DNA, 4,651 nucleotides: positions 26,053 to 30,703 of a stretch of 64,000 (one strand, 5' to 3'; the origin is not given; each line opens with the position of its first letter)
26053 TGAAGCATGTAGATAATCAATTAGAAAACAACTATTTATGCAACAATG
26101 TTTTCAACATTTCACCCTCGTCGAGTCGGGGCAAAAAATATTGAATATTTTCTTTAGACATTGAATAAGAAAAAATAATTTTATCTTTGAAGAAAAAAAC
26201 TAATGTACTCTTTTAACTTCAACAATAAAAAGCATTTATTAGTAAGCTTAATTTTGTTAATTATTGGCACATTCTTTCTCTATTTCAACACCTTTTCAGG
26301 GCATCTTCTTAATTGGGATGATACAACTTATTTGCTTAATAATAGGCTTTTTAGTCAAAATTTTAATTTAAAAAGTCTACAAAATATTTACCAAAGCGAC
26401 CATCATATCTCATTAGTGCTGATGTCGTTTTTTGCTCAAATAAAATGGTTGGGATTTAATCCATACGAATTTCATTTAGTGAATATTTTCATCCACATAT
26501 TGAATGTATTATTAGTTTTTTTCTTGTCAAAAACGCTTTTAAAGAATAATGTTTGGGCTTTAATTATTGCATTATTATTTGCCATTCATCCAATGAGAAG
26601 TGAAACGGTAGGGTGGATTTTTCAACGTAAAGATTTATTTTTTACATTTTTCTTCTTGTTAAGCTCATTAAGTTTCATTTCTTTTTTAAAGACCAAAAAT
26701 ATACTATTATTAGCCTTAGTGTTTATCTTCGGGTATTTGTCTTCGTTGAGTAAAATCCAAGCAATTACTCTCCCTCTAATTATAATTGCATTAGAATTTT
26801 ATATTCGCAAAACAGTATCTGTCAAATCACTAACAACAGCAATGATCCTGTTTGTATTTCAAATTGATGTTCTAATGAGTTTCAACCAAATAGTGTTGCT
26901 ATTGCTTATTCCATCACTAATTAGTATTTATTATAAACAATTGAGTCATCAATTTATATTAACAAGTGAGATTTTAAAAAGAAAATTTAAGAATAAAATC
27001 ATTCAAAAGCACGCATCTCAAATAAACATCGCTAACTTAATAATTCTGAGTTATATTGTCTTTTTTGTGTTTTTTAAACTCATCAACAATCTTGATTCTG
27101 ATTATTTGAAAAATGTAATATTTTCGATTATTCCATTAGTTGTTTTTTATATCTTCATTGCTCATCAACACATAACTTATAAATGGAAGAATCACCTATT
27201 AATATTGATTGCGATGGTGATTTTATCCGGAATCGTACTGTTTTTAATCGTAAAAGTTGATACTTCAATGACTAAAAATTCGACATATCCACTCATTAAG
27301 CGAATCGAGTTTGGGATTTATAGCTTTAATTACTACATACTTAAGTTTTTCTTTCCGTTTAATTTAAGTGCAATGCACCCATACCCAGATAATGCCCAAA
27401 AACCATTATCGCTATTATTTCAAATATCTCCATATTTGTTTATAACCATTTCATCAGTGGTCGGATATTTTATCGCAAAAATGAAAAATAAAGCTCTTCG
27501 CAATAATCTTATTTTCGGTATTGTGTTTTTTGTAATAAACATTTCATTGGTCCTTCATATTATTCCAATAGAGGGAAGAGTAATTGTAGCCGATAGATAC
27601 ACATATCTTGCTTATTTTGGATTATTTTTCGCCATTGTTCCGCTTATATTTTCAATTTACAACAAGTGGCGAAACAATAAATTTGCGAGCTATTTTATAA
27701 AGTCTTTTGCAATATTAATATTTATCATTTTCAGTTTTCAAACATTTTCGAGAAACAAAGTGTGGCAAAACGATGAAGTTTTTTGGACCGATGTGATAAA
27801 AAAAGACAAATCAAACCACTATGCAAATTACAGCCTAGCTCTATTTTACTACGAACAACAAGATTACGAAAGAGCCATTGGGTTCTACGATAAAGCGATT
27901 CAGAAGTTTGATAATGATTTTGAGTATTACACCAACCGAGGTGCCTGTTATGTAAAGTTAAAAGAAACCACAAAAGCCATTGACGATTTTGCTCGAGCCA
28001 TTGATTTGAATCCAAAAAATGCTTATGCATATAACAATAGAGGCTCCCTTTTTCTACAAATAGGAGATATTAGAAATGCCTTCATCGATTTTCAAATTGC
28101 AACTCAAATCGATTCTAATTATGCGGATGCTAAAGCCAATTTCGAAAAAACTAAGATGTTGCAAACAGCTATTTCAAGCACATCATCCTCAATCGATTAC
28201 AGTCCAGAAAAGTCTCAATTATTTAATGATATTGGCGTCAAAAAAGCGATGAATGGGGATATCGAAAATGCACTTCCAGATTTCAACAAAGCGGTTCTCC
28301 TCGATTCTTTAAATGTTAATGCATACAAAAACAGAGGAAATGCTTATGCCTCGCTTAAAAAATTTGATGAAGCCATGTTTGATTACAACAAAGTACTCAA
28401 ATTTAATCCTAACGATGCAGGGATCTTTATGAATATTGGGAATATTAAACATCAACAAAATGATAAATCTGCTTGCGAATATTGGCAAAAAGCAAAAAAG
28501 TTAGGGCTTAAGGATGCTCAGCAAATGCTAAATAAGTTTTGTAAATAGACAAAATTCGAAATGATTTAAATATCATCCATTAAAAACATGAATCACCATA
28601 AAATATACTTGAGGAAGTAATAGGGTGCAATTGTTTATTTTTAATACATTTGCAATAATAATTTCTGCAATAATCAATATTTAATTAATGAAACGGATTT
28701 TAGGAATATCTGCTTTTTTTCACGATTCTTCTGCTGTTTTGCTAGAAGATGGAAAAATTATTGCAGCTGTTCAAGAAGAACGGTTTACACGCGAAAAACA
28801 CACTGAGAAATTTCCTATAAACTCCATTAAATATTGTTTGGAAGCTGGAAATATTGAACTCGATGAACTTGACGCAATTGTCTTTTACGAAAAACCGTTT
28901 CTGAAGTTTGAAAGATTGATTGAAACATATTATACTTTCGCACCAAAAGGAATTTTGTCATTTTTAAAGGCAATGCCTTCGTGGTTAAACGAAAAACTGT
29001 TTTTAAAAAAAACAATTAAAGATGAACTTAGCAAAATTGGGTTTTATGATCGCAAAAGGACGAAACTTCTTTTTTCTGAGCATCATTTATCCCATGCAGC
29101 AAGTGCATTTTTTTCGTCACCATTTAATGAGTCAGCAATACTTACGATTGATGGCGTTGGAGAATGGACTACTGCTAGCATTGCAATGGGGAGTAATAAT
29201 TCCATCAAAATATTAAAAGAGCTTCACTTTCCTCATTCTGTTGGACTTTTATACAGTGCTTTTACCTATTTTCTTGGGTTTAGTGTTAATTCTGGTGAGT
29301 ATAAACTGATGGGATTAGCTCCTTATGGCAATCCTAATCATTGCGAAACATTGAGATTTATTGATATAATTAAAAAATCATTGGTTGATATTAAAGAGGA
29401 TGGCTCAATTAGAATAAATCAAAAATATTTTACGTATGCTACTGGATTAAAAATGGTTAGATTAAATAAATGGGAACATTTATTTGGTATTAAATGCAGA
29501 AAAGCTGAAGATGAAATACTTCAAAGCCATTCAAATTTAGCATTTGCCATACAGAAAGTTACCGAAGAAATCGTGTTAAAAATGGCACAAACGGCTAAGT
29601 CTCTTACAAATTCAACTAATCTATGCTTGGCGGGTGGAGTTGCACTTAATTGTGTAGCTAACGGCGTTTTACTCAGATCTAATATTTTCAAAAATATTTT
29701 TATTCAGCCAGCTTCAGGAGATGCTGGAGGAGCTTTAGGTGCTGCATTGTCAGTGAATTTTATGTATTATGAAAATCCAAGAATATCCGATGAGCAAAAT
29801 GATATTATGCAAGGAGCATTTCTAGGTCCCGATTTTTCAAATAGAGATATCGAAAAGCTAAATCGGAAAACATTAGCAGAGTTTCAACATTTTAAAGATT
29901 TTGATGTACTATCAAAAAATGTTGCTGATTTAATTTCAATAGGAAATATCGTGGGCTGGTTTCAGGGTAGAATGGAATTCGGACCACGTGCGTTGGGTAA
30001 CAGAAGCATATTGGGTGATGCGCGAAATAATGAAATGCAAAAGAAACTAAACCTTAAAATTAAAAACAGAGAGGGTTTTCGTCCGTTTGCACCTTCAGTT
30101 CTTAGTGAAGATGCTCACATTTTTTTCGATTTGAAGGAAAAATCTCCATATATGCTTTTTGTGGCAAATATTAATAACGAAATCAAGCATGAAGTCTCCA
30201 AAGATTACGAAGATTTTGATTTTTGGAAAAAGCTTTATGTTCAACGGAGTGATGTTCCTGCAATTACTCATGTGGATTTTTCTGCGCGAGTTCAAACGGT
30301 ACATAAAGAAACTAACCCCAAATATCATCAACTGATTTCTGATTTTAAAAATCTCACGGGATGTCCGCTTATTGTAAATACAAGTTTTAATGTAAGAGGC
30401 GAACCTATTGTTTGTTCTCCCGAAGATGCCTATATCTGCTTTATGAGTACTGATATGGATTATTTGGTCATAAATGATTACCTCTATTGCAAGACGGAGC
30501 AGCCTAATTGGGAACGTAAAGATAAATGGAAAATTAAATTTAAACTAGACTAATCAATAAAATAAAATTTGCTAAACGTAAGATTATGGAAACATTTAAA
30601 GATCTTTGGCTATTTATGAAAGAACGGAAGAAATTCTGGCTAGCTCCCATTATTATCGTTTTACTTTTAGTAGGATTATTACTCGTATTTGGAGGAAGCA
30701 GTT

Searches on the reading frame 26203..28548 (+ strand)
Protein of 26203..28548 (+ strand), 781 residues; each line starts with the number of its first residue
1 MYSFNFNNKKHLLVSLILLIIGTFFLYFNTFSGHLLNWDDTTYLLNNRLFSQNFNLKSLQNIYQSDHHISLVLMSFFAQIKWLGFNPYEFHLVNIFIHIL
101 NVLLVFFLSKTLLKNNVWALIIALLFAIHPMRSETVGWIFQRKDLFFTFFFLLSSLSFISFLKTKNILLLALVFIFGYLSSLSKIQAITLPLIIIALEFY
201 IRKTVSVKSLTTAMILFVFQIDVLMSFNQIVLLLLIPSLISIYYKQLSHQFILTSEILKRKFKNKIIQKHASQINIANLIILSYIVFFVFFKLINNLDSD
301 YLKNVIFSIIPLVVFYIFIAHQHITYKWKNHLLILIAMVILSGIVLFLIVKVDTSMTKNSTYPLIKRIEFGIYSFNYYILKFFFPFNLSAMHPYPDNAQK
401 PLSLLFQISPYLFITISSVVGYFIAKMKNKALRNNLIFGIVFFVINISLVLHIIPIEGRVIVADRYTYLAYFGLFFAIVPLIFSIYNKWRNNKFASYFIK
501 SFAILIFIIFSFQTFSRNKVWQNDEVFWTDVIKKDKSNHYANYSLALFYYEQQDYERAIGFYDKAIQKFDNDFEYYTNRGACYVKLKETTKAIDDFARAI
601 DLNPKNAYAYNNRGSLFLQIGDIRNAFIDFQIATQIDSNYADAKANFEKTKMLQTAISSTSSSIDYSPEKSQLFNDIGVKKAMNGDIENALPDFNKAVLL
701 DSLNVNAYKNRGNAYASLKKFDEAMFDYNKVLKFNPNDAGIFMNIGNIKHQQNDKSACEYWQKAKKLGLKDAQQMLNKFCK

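Call 6: search_protein_families(library=pfam, proteins=[window:26203-28548:+], max_evalue=0.001)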
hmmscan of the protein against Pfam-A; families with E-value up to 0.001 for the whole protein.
window:26203-28548:+ (781 aa): 15 families
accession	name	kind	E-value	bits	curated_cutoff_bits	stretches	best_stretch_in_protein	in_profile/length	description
PF00515.34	TPR_1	-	3.8e-32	109.2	27.8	2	706-738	2-34/34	Tetratricopeptide repeat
PF07719.23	TPR_2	-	8.5e-26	88.4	27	3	706-738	2-34/34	Tetratricopeptide repeat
PF13414.12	TPR_11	-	1.2e-22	79.8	26.8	2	712-752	1-41/42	TPR repeat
PF13431.12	TPR_17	-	1.7e-20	71.9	24.4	1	597-623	3-29/34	Tetratricopeptide repeat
PF13181.12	TPR_8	-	2.5e-19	68.2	25.7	2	707-738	3-34/34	Tetratricopeptide repeat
PF13432.12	TPR_16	-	1.4e-17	64.3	32.7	1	530-571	22-63/65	Tetratricopeptide repeat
PF13371.12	TPR_9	-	9.1e-12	45.3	35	1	549-607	5-63/73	Tetratricopeptide repeat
PF13424.12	TPR_12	-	5.4e-11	43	30.1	1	542-602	6-74/77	Tetratricopeptide repeat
PF13428.12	TPR_14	-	6.5e-11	42.2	23.5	0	543-580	5-42/44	Tetratricopeptide repeat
PF14559.12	TPR_19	-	7.9e-09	36.2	25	0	683-739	3-59/68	Tetratricopeptide repeat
PF13174.12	TPR_6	-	2e-08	34.8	26.3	0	541-571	2-32/33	Tetratricopeptide repeat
PF12895.13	ANAPC3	-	2.3e-07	31.4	27.2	1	524-594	7-77/82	Anaphase-promoting complex, cyclosome, subunit 3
PF23914.1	TPR_CcmH_CycH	-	6.3e-07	29.8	42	0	529-572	111-154/158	Cytochrome c-type biogenesis protein H TPR domain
PF12569.14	NatA_aux_su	-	1.5e-05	24.6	33.3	0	536-601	189-256/515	N-terminal acetyltransferase A, auxiliary subunit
PF01239.28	PPTA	-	0.00094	19.2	29.5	0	591-619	3-31/32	Protein prenyltransferase alpha subunit repeat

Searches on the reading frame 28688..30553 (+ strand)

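Call 6: search_protein_families(library=pfam, proteins=[window:28688-30553:+], max_evalue=0.001)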
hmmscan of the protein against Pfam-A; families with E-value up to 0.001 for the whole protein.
window:28688-30553:+ (621 aa): 2 families
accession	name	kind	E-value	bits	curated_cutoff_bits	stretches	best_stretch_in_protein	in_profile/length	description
PF02543.21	Carbam_trans_N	-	7.6e-97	325.3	24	1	3-354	1-346/346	Carbamoyltransferase N-terminus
PF16861.10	Carbam_trans_C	-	5.1e-73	244.6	27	1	413-601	1-169/170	Carbamoyltransferase C-terminus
